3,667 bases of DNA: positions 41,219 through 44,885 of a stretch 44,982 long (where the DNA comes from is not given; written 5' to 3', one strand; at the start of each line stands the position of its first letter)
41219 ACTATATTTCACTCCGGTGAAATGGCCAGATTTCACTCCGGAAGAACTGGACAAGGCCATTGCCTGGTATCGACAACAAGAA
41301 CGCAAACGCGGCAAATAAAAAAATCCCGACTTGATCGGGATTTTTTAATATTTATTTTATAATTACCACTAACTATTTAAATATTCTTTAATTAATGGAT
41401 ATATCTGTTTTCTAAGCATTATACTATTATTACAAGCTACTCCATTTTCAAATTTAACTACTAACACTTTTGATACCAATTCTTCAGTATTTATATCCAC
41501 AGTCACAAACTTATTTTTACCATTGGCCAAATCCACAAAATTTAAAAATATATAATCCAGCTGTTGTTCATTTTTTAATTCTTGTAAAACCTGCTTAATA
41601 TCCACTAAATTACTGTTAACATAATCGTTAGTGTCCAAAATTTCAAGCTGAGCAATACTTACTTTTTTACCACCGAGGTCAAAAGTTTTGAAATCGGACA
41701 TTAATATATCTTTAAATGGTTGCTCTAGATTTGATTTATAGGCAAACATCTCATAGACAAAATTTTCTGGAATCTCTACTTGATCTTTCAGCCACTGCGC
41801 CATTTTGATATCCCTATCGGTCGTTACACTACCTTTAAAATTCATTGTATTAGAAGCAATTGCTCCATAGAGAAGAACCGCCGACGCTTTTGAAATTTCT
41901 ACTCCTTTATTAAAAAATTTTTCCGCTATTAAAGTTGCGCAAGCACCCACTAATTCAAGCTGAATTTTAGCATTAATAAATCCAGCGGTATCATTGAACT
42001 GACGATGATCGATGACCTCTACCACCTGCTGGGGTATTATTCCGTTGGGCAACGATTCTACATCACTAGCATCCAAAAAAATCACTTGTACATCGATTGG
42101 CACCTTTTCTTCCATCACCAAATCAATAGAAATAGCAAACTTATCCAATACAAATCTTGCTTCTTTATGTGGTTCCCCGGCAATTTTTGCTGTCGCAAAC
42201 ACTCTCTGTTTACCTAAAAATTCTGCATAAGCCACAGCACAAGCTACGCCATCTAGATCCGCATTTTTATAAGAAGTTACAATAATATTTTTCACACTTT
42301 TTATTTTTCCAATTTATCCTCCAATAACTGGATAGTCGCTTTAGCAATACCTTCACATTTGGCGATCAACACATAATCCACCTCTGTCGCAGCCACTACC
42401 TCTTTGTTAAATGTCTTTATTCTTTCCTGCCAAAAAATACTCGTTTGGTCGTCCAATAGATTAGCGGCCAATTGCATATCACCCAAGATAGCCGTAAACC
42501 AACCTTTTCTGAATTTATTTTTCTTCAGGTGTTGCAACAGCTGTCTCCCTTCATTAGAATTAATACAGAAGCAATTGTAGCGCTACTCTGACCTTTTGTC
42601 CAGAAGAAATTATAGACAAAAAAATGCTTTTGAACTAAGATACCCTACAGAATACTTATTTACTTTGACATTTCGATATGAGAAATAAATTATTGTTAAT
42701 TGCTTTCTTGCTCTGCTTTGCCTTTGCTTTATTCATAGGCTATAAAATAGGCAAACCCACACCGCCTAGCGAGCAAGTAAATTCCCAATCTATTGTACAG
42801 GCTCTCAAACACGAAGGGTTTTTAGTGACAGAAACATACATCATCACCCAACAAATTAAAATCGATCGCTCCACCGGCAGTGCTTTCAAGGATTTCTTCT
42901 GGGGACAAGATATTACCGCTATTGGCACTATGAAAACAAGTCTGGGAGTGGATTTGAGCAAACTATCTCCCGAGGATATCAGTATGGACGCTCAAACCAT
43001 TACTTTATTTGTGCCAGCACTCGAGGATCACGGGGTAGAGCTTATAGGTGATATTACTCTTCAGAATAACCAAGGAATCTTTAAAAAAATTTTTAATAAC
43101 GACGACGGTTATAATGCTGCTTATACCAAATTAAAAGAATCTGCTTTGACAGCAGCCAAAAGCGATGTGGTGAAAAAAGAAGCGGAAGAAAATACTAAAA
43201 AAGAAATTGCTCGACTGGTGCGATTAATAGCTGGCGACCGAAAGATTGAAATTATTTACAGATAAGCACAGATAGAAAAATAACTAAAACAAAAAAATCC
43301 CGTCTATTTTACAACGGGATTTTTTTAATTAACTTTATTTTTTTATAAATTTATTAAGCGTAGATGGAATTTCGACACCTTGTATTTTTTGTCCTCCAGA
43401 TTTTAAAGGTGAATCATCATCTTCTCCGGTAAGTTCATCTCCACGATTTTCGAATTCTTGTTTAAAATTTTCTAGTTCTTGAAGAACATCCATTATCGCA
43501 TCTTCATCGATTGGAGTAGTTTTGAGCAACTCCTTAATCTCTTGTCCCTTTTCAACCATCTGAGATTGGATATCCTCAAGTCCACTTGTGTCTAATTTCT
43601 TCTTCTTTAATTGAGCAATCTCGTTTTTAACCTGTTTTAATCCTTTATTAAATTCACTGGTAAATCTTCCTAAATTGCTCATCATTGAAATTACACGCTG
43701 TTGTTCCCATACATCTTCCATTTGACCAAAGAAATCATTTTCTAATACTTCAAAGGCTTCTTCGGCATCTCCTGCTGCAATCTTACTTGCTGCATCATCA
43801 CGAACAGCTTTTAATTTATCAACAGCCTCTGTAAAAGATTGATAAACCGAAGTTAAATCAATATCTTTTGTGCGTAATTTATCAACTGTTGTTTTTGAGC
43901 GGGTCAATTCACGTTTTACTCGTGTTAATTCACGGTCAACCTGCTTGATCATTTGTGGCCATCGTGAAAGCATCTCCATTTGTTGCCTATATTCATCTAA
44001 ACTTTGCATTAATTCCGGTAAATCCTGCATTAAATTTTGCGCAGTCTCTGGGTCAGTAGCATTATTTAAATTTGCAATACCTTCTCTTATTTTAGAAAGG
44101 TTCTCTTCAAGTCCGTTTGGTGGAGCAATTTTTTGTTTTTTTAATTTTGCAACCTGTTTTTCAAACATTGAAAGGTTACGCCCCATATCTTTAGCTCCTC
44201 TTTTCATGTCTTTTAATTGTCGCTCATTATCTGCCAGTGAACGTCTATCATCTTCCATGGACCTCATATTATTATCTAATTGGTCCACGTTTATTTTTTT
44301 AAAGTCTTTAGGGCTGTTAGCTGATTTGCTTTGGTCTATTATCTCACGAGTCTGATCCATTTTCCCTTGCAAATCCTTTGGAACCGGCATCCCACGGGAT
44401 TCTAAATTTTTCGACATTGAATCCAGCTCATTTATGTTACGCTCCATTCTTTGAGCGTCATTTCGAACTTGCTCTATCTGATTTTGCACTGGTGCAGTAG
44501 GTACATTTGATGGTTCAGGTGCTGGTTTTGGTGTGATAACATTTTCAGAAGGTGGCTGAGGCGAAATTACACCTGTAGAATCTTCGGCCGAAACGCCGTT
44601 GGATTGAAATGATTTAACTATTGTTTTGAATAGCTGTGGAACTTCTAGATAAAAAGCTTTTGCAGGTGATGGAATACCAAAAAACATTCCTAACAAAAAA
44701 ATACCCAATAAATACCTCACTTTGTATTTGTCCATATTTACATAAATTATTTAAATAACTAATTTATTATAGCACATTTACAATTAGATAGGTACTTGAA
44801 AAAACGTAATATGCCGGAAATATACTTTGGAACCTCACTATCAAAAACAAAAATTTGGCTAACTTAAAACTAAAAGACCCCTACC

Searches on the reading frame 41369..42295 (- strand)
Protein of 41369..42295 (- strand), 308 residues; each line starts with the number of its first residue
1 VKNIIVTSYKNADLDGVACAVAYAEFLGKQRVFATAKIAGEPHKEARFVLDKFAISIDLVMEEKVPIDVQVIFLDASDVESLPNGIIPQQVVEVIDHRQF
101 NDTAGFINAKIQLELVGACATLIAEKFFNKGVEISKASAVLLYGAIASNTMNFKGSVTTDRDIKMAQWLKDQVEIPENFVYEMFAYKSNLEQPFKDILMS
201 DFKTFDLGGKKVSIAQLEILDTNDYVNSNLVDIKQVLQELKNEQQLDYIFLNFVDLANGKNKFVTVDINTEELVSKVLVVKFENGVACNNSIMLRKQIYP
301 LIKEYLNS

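Call 57: search_protein_families(library=pfam, proteins=[window:41369-42295:-], max_evalue=0.001)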
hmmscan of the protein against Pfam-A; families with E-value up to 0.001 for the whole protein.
window:41369-42295:- (308 aa): 2 families
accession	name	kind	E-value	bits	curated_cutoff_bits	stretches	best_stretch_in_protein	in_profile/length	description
PF02833.19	DHHA2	-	1.5e-15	58.1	27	1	182-304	2-125/126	DHHA2 domain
PF01368.27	DHH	-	4.7e-07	30.6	28.1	1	3-146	1-125/125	DHH family, N-terminal domain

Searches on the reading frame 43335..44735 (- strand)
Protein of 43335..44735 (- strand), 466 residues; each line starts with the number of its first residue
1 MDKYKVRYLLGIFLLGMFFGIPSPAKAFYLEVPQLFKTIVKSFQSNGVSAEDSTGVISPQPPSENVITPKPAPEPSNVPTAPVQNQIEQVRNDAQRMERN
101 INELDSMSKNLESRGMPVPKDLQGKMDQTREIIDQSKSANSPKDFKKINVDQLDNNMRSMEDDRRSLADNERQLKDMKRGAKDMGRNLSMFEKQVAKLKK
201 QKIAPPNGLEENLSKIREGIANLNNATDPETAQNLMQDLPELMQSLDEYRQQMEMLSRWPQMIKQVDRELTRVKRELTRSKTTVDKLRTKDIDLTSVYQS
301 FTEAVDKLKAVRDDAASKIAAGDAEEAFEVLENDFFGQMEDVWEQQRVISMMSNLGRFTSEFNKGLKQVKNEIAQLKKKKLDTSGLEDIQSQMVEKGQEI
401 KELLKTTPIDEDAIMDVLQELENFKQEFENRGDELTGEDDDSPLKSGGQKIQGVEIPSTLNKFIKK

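Call 57: search_protein_families(library=pfam, proteins=[window:43335-44735:-], max_evalue=0.001)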
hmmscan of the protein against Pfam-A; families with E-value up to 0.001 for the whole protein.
window:43335-44735:- (466 aa): 2 families
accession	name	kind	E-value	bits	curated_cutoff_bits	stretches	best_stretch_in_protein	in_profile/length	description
PF19191.5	HEF_HK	-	8.4e-06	26.6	24.1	0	210-258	14-63/67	HEF_HK domain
PF10046.14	BLOC1_2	-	0.00028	21.6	33.4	0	81-114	61-94/96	Biogenesis of lysosome-related organelles complex-1 subunit 2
